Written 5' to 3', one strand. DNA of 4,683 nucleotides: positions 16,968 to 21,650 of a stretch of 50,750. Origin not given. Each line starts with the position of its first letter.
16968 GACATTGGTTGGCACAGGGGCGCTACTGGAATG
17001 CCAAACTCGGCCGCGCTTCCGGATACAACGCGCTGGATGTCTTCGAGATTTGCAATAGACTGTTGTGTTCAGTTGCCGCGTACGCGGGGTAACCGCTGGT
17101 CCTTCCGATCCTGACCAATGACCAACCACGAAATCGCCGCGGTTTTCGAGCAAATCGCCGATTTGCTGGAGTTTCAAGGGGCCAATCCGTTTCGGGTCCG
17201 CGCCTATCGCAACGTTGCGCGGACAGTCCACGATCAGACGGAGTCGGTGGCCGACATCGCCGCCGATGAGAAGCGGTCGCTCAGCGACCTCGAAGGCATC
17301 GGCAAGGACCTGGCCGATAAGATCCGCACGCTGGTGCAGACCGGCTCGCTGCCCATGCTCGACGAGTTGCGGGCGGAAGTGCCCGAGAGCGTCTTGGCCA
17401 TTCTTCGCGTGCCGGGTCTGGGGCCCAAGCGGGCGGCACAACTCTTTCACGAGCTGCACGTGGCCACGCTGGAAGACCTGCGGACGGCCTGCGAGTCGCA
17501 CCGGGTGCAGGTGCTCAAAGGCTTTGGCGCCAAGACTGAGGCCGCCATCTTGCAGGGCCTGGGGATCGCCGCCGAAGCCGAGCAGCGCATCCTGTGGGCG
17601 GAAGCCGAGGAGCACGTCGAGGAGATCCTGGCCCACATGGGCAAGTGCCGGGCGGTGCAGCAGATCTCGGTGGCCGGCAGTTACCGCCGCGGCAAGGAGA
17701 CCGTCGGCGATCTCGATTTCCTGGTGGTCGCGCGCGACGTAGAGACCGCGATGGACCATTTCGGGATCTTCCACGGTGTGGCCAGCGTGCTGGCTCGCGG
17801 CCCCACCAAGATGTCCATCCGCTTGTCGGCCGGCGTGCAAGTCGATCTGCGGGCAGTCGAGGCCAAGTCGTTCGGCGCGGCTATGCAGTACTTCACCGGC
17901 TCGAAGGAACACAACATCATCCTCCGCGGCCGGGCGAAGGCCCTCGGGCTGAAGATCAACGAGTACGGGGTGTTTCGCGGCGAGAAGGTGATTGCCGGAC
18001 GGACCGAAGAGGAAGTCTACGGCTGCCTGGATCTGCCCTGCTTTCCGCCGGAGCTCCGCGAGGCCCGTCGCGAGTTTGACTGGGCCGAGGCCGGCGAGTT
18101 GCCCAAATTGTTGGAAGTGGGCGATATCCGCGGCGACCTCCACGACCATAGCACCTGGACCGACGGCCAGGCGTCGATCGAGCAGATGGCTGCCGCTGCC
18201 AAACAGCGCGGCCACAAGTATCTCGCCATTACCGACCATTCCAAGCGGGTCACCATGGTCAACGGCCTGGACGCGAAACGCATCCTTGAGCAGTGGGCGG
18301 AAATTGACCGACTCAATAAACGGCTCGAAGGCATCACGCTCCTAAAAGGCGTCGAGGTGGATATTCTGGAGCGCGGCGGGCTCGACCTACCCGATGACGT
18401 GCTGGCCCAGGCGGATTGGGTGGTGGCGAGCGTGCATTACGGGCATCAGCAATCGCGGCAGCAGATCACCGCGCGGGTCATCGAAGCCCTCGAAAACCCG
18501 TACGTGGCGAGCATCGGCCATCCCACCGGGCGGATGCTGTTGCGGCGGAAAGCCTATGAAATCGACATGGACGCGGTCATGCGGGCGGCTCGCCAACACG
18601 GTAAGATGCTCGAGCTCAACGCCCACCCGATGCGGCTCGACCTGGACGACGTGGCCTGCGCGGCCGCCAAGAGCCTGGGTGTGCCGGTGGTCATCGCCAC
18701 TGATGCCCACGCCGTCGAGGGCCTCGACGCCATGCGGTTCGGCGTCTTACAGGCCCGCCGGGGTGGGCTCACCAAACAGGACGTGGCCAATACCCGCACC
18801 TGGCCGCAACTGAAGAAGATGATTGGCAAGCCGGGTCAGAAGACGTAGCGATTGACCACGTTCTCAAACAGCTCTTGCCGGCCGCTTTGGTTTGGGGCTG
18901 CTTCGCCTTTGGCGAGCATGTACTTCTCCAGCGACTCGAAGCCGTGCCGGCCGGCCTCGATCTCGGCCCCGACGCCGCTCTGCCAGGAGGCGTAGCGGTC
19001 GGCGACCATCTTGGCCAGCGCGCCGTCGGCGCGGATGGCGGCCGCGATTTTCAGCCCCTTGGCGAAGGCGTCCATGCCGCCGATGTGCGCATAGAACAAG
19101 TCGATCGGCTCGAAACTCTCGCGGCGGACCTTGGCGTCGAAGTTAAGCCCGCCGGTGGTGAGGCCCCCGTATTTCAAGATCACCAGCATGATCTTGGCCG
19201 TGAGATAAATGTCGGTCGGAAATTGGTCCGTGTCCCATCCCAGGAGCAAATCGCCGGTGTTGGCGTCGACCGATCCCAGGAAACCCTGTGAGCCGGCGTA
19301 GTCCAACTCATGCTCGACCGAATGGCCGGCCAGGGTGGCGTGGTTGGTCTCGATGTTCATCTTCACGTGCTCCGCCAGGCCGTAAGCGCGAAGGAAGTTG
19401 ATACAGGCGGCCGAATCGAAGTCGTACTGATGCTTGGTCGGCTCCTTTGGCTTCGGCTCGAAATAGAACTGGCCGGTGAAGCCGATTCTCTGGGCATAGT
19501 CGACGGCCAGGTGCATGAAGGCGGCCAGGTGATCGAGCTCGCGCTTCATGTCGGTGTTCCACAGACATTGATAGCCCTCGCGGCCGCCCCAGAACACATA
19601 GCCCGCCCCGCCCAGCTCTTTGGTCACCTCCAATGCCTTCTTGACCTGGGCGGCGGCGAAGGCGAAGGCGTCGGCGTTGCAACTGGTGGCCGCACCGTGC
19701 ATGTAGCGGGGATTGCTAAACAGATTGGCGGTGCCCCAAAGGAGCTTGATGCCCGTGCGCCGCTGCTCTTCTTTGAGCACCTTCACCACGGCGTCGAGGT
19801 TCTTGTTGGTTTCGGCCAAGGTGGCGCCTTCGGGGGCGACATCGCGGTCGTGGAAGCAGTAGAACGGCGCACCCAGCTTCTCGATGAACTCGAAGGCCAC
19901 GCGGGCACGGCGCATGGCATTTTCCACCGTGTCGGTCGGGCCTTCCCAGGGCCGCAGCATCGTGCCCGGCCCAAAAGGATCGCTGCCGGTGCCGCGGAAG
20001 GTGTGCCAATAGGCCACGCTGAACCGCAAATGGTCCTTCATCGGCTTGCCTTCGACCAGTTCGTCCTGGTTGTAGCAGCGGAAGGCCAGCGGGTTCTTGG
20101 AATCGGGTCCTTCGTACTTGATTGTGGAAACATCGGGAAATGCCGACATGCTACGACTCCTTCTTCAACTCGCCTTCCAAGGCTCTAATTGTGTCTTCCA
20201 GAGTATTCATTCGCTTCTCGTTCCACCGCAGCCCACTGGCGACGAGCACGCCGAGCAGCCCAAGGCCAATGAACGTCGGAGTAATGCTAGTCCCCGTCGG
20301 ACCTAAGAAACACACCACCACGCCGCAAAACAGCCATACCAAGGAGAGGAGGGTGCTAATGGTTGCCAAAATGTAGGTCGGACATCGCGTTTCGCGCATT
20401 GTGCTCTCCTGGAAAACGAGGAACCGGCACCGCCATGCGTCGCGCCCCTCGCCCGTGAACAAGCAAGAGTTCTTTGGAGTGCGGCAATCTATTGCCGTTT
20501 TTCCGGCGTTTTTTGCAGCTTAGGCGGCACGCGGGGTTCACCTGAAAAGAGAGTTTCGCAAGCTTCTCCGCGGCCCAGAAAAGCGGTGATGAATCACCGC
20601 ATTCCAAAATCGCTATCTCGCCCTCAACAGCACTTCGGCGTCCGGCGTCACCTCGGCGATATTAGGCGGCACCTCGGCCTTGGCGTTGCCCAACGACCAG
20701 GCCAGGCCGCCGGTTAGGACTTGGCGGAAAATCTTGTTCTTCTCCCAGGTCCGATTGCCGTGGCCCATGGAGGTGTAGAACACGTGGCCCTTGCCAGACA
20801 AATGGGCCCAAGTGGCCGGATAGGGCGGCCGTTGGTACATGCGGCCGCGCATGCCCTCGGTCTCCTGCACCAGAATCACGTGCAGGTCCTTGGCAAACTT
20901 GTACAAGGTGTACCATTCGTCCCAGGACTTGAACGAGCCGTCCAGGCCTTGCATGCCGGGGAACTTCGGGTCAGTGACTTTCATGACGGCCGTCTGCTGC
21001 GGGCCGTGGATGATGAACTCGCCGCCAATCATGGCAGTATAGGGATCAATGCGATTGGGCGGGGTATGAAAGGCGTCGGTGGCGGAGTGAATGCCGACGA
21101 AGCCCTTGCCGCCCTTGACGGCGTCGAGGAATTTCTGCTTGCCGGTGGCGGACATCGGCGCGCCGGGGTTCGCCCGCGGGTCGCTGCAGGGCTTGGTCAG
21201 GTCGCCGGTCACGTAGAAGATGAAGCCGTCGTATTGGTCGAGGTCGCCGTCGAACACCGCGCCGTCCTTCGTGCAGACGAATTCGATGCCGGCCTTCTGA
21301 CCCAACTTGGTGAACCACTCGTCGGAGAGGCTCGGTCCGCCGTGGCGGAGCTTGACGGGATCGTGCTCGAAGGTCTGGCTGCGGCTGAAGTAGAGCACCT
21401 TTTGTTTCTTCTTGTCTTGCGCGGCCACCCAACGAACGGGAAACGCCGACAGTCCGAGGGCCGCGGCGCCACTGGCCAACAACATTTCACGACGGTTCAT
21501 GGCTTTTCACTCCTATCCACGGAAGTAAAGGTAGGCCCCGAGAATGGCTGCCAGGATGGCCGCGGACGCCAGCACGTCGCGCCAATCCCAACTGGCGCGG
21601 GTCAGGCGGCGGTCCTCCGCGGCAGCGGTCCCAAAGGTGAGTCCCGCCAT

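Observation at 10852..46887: Dispersed palindromic element family built from paired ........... boxes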

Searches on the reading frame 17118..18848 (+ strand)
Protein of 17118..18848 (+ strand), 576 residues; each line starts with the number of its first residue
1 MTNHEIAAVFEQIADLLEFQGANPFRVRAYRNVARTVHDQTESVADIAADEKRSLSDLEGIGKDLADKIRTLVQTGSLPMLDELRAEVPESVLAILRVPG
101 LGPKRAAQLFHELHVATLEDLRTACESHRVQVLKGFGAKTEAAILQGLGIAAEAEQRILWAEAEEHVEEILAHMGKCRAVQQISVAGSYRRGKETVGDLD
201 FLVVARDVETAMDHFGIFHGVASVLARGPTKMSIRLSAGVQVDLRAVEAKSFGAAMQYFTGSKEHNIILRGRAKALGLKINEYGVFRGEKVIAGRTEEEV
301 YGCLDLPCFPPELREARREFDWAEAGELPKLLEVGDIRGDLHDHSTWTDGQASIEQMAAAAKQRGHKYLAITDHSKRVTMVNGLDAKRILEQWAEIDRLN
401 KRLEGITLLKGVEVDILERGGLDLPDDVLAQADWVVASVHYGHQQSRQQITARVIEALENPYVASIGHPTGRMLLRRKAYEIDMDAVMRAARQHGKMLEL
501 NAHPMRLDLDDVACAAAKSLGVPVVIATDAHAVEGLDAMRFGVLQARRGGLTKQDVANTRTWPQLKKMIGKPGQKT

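Call 73: search_protein_families(library=pfam, proteins=[window:17118-18848:+], max_evalue=0.0001)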
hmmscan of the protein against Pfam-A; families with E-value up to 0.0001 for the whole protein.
window:17118-18848:+ (576 aa): 5 families
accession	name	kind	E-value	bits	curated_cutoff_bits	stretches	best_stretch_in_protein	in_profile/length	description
PF14791.11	DNA_pol_B_thumb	-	9.1e-21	73.9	25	1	255-315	1-63/63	DNA polymerase beta thumb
PF14716.13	HHH_8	-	1.2e-19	70.8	30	1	1-77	1-72/73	Helix-hairpin-helix domain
PF14520.12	HHH_5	-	2.3e-13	50.8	27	1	94-148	3-55/57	Helix-hairpin-helix domain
PF02811.25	PHP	-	3.6e-12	47.3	26.4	1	340-503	1-164/164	PHP domain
PF14792.12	DNA_pol_B_palm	-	2e-09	38.1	25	1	158-226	2-71/113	DNA polymerase beta palm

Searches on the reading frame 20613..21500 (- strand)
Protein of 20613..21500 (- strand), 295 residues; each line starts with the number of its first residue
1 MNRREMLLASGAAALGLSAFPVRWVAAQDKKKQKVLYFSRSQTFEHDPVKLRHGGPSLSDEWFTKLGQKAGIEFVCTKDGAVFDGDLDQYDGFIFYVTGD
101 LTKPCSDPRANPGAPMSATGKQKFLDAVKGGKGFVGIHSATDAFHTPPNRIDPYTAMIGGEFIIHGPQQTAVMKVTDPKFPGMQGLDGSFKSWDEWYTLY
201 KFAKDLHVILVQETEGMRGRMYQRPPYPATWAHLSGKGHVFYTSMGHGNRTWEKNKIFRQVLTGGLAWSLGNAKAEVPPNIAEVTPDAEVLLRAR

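Call 74: search_protein_families(library=pfam, proteins=[window:20613-21500:-], max_evalue=0.0001)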
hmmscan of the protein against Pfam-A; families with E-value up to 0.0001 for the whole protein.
window:20613-21500:- (295 aa): 1 family
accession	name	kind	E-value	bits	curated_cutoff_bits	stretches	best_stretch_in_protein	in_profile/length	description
PF06283.17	ThuA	-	8.3e-36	124.6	33.4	1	34-268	1-208/209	Trehalose utilisation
